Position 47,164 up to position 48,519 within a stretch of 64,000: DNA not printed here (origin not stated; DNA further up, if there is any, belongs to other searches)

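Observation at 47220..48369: Sensor-less sigma-54 activator that appears to sit behind its own sigma-54 promoter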

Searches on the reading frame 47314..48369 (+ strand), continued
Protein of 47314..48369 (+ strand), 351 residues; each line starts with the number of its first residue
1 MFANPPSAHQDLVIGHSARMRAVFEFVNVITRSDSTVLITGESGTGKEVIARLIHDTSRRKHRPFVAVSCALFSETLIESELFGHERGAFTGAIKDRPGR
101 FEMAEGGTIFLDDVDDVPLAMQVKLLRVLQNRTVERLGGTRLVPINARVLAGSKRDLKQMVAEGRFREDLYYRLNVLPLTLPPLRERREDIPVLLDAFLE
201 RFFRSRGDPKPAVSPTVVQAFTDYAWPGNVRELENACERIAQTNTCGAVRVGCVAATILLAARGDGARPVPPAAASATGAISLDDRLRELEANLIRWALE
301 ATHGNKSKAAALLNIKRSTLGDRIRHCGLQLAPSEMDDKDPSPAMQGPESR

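Call 35: find_encoding_contigs(protein=P0008, flank=8000, max_places=2)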
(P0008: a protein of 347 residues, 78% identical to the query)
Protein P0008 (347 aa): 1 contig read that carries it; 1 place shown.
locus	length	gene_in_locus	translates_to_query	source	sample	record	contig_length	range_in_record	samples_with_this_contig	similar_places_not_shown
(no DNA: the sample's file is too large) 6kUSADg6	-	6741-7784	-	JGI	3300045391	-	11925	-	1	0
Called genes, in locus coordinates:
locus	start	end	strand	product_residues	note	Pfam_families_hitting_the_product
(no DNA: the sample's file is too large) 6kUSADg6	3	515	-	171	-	?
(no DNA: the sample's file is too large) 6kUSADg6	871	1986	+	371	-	PF08240:ADH_N, PF00107:ADH_zinc_N, PF13602:ADH_zinc_N_2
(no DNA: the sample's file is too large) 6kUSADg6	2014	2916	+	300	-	PF00571:CBS, PF00582:Usp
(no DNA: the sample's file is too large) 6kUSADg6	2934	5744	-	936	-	PF13302:Acetyltransf_3 (faint), PF00583:Acetyltransf_1 (weak), PF02629:CoA_binding, PF13380:CoA_binding_2, PF13607:Succ_CoA_lig, PF19045:Ligase_CoA_2, PF13549:ATP-grasp_5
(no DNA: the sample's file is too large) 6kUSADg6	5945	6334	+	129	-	PF00072:Response_reg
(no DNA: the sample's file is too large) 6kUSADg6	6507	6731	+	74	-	PF01106:NifU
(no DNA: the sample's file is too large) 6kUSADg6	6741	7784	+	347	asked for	PF00158:Sigma54_activat, PF14532:Sigma54_activ_2, PF07728:AAA_5 (weak), PF25601:AAA_lid_14, PF02954:HTH_8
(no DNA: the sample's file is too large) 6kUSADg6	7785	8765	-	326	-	PF01180:DHO_dh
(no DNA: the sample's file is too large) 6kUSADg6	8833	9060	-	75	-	-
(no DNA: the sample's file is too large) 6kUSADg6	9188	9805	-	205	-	PF13505:OMP_b-brl (weak)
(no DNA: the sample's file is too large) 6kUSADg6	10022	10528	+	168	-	PF00582:Usp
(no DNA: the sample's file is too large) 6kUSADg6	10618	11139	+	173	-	PF00582:Usp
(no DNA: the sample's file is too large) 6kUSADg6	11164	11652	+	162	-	PF00582:Usp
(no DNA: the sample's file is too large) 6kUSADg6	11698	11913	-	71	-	PF02518:HATPase_c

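Call 47: search_solved_structures(query=window:47314-48369:+, max_evalue=1e-30)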
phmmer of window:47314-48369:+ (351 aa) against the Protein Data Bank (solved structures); distinct sequences matched with E-value up to 1e-30: 35.
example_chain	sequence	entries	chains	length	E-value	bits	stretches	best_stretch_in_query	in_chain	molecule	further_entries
9qq6_C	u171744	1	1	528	3.5e-80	273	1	10-326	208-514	Nif-specific regulatory protein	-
8p53_C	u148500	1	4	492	6.5e-77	262.3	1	13-253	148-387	Transcriptional regulator FleQ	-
5exx_A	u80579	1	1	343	5.2e-76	259.3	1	11-253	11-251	Transcriptional regulator FleQ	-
1ojl_A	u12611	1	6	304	5.3e-76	259.3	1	13-321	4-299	TRANSCRIPTIONAL REGULATORY PROTEIN ZRAR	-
5exp_A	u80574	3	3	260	2e-72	247.5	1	11-253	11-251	Transcriptional regulator FleQ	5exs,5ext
6jdi_A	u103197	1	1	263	2.2e-72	247.3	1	13-253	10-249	Nitrogen assimilation regulatory protein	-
7ejw_C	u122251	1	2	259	3e-72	246.9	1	13-253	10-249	Transcriptional regulator FleQ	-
6j7e_A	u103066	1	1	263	3.1e-72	246.9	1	13-253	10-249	Nitrogen assimilation regulatory protein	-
6jdl_A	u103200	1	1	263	3.1e-72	246.9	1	13-253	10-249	Nitrogen assimilation regulatory protein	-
26jl_A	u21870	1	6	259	5.4e-72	246.1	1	13-241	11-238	Flagellar regulatory protein A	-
8pb9_D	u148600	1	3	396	7.5e-72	245.6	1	11-253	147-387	Transcriptional regulator FleQ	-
4qhs_A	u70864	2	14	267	1.3e-71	244.9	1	23-242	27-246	Flagellar regulatory protein C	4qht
6lua_A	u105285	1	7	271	9.2e-71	242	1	23-242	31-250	Flagellar regulatory protein C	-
6luf_A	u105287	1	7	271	2.4e-70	240.7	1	23-242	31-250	Flagellar regulatory protein C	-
4l4u_A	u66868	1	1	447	1.4e-66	228.3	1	14-241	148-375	Transcriptional regulator (NtrC family)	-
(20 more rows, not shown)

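Call 48: search_solved_structures(query=window:47314-48369:+, max_evalue=1e-76, show_alignments=2)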
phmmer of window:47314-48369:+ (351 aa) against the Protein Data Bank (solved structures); distinct sequences matched with E-value up to 1e-76: 2.
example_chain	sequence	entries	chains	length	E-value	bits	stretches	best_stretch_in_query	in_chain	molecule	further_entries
9qq6_C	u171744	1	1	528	3.5e-80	273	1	10-326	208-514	Nif-specific regulatory protein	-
8p53_C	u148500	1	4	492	6.5e-77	262.3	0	13-253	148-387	Transcriptional regulator FleQ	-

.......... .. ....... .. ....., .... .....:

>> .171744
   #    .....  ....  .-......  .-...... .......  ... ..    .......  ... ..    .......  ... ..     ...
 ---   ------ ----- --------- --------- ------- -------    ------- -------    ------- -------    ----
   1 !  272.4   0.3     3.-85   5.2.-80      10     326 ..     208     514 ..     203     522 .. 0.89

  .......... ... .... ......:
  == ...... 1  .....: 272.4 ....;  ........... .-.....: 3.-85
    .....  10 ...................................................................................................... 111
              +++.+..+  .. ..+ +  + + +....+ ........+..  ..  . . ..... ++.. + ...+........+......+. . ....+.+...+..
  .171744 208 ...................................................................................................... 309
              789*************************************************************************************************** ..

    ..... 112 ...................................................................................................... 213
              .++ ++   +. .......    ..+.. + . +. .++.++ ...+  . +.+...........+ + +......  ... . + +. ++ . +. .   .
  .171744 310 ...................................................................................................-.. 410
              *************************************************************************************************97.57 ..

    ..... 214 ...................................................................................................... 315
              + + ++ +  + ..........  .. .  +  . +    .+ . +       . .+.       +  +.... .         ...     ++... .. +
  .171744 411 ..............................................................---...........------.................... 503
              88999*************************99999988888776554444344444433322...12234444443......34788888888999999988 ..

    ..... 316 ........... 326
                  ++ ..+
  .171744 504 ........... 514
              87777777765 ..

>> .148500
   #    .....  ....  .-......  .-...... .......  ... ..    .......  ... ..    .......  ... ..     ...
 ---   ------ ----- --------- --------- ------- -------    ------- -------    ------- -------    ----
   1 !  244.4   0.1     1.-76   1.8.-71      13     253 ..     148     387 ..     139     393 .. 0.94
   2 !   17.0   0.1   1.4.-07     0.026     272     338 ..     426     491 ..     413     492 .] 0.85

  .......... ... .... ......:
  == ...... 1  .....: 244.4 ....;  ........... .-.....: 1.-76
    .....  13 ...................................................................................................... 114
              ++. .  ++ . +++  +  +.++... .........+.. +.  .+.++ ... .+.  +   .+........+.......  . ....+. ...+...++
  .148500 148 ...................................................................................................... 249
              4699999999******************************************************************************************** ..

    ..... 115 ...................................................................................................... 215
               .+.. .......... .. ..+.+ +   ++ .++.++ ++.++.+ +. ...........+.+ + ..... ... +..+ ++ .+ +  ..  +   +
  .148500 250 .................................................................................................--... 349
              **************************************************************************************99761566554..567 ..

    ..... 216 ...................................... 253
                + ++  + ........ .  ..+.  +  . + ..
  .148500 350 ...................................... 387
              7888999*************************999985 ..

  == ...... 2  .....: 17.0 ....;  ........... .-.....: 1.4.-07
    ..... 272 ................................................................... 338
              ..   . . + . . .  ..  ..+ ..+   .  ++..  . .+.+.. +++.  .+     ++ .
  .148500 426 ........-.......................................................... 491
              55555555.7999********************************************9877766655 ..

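Call 49: search_protein_families(library=ncbifam, proteins=[window:47314-48369:+, L084:1433-1657:+], max_evalue=0.001)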
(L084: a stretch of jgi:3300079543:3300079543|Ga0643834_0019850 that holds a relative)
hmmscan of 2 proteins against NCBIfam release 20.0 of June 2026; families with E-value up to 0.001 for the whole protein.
window:47314-48369:+ (351 aa): 27 families (the best 25 are shown)
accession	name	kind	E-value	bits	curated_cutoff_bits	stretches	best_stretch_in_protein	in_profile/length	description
NF041552.1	TF_PrdR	equivalog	2.5e-103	346.4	795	1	10-324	266-573/577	sigma-54 dependent transcriptional regulator PrdR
TIGR01817.1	nifA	equivalog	2.6e-102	343.3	528.85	1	8-330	193-530/534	nif-specific transcriptional activator NifA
TIGR01818.1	ntrC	equivalog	1.1e-94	317.9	558.6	1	10-325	133-461/463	nitrogen regulation protein NR(I)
NF038308.1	RNA_repair_RtcR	equivalog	3e-94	316.8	650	1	9-326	178-515/530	RNA repair transcriptional activator RtcR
NF003451.0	PRK05022.1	equivalog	1e-93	314.8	476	1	9-328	188-509/512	nitric oxide reductase transcriptional regulator NorR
NF008469.0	PRK11361.1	equivalog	1.9e-89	300.5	714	1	12-329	144-456/461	acetoacetate metabolism transcriptional regulator AtoC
NF050807.1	TransRegFlbDCaul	equivalog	4.2e-89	299.5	750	1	12-325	119-436/454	sigma-54-dependent transcriptional regulator FlbD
TIGR02915.1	PEP_resp_reg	equivalog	1.5e-88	297.6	502.6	1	11-329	139-444/445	PEP-CTERM-box response regulator transcription factor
TIGR02329.1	propionate_PrpR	equivalog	3.4e-86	290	499.2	1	11-324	212-524/526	propionate catabolism operon regulatory protein PrpR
NF011958.0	PRK15429.1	equivalog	2.4e-83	281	830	1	13-330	381-687/692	formate hydrogenlyase transcriptional activator FlhA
NF007689.0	PRK10365.1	equivalog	3.9e-82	276.4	760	1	7-322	135-437/441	sigma-54-dependent response regulator transcription factor ZraR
NF041906.1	V4R_TF_MobR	exception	4.6e-78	263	999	1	14-325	235-542/544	phenol degradation transcriptional regulator MobR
NF051870.1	NAssimRespRegNtrX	equivalog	7.3e-78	262.5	600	1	9-328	137-451/452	nitrogen assimilation response regulator NtrX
NF011953.0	PRK15424.1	equivalog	9.4e-77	258.8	703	1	11-326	219-533/538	propionate catabolism operon regulatory protein PrpR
NF008176.1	PRK10923.1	equivalog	1.2e-76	258.2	620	1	13-329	140-468/469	nitrogen regulation protein NR(I)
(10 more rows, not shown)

L084:1433-1657:+ (74 aa): 3 families
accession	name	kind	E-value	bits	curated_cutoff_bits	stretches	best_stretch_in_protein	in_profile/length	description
TIGR02000.1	NifU_proper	equivalog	3.9e-15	56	273.3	1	5-68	222-284/290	Fe-S cluster assembly protein NifU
TIGR03341.1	YhgI_GntY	equivalog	6.7e-10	39.1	269.35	1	10-72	113-177/190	Fe-S biogenesis protein NfuA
NF008392.0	PRK11190.1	equivalog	6e-07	29.6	268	1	10-66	114-172/192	Fe-S biogenesis protein NfuA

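Call 65: predict_structure(alignment_id=A1)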
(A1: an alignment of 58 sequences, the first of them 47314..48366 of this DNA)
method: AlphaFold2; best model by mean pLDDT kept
length: 351 residues; sequences in the alignment: 58
mean_pLDDT: 60.9   pTM: 0.41
mean pLDDT of the five models: 60.9, 57.6, 55.8, 55.7, 52.6
residues with pLDDT >= 90: 6; 70-90: 116; 50-70: 108; < 50: 121
segments of 3 or more residues with pLDDT < 50: 1-16, 67-108, 132-146, 173-180, 264-280, 332-351
pLDDT, mean of each block of 10 residues (from residue 1): 36 47 62 59 62 65 49 38 34 28 42 57 60 40 48 61 64 49 73 89 86 88 78 86 80 78 45 37 74 88 87 88 83 37 35 37
secondary structure, 60 per line:
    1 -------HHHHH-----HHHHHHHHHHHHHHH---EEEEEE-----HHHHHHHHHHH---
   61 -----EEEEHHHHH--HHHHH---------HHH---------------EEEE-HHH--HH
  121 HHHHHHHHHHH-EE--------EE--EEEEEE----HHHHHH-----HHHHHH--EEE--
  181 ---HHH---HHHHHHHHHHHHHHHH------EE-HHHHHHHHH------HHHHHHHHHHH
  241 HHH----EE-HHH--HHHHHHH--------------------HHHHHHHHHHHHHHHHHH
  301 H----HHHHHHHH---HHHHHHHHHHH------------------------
elements in order: H8-12 H18-32 E36-41 H47-57 E66-69 H70-74 H77-81 E109-112 H119-131 E147-152 H157-162 H168-173 E176-178 H190-205 H215-223 H230-243 H256-262 H283-301 H306-313 H317-327

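Call 70: find_encoding_contigs(protein=P0108, flank=10000, max_places=1)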
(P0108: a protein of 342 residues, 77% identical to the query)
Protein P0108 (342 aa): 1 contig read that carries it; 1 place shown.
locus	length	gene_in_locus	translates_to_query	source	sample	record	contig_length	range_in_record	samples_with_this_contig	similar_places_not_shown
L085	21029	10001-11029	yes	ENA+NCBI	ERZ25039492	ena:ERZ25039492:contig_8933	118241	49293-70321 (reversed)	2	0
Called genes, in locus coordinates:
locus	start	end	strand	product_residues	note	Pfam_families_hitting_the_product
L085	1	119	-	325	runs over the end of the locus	PF00753:Lactamase_B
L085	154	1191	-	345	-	PF00753:Lactamase_B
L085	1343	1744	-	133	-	PF19649:DUF6152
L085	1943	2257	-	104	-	-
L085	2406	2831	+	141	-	PF13442:Cytochrome_CBB3 (weak), PF00034:Cytochrom_C (weak)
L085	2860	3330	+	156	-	PF00582:Usp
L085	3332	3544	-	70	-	-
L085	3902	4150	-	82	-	PF13549:ATP-grasp_5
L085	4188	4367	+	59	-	-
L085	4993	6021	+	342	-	-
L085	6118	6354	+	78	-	-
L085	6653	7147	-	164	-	PF00582:Usp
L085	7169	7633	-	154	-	-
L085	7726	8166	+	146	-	PF00072:Response_reg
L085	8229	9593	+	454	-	PF00072:Response_reg, PF00158:Sigma54_activat, PF14532:Sigma54_activ_2, PF00004:AAA (weak), PF07728:AAA_5 (weak), PF25601:AAA_lid_14, PF02954:HTH_8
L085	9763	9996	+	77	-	PF01106:NifU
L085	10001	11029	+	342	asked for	PF00158:Sigma54_activat, PF14532:Sigma54_activ_2, PF07728:AAA_5 (weak), PF25601:AAA_lid_14, PF02954:HTH_8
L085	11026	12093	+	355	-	PF14537:Cytochrom_c3_2 (faint), PF02085:Cytochrom_CIII (faint), PF14522:Cytochrome_C7 (faint), PF13435:Cytochrome_C554 (faint), PF22678:Cytochrom_c_NrfB-like (weak), PF09699:Paired_CXXCH_1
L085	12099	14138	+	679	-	-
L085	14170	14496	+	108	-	PF13442:Cytochrome_CBB3, PF00034:Cytochrom_C (weak)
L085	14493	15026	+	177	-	PF03264:Cytochrom_NNT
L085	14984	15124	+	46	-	-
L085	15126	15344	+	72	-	-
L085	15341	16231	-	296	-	PF13793:Pribosyltran_N, PF00156:Pribosyltran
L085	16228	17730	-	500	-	PF02885:Glycos_trans_3N, PF00591:Glycos_transf_3, PF07831:PYNP_C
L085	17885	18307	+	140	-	-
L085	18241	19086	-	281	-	PF00512:HisKA, PF02518:HATPase_c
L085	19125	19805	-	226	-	PF00989:PAS, PF13426:PAS_9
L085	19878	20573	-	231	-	PF01180:DHO_dh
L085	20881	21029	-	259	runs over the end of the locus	PF13435:Cytochrome_C554 (weak), PF14537:Cytochrom_c3_2 (faint), PF14522:Cytochrome_C7 (weak)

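Call 71: find_encoding_contigs(protein=P0111, flank=10000, max_places=1)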
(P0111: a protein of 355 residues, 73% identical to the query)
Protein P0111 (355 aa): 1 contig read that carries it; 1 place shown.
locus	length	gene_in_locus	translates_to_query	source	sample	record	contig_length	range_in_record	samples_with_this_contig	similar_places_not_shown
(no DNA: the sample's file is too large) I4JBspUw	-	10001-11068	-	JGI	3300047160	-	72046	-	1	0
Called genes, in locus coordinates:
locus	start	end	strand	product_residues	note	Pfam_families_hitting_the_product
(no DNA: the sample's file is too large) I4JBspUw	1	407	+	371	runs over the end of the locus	PF08240:ADH_N, PF00107:ADH_zinc_N, PF13602:ADH_zinc_N_2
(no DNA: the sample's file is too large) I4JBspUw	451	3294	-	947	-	PF13302:Acetyltransf_3 (weak), PF00583:Acetyltransf_1, PF13508:Acetyltransf_7 (faint), PF02629:CoA_binding, PF13380:CoA_binding_2, PF13607:Succ_CoA_lig, PF19045:Ligase_CoA_2, PF13549:ATP-grasp_5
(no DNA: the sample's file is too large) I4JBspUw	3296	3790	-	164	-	PF00582:Usp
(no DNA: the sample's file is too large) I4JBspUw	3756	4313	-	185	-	PF00582:Usp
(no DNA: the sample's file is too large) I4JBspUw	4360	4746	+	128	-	-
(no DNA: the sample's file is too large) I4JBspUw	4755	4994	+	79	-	-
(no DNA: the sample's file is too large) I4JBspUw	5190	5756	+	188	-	PF05163:DinB, PF12867:DinB_2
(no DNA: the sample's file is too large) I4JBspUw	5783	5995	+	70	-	-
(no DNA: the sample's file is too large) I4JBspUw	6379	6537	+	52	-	-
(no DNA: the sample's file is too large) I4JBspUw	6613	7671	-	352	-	PF00989:PAS, PF08448:PAS_4 (weak), PF13426:PAS_9, PF08447:PAS_3, PF00512:HisKA, PF02518:HATPase_c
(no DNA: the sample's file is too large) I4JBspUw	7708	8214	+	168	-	PF00072:Response_reg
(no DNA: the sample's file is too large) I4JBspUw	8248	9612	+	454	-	PF00072:Response_reg, PF00158:Sigma54_activat, PF14532:Sigma54_activ_2, PF00004:AAA (weak), PF07728:AAA_5 (weak), PF25601:AAA_lid_14, PF02954:HTH_8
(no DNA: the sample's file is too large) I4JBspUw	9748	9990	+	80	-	PF01106:NifU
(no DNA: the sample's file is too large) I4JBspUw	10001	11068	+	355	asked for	PF00158:Sigma54_activat, PF14532:Sigma54_activ_2, PF07728:AAA_5 (weak), PF25601:AAA_lid_14, PF02954:HTH_8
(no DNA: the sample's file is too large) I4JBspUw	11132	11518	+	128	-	PF00072:Response_reg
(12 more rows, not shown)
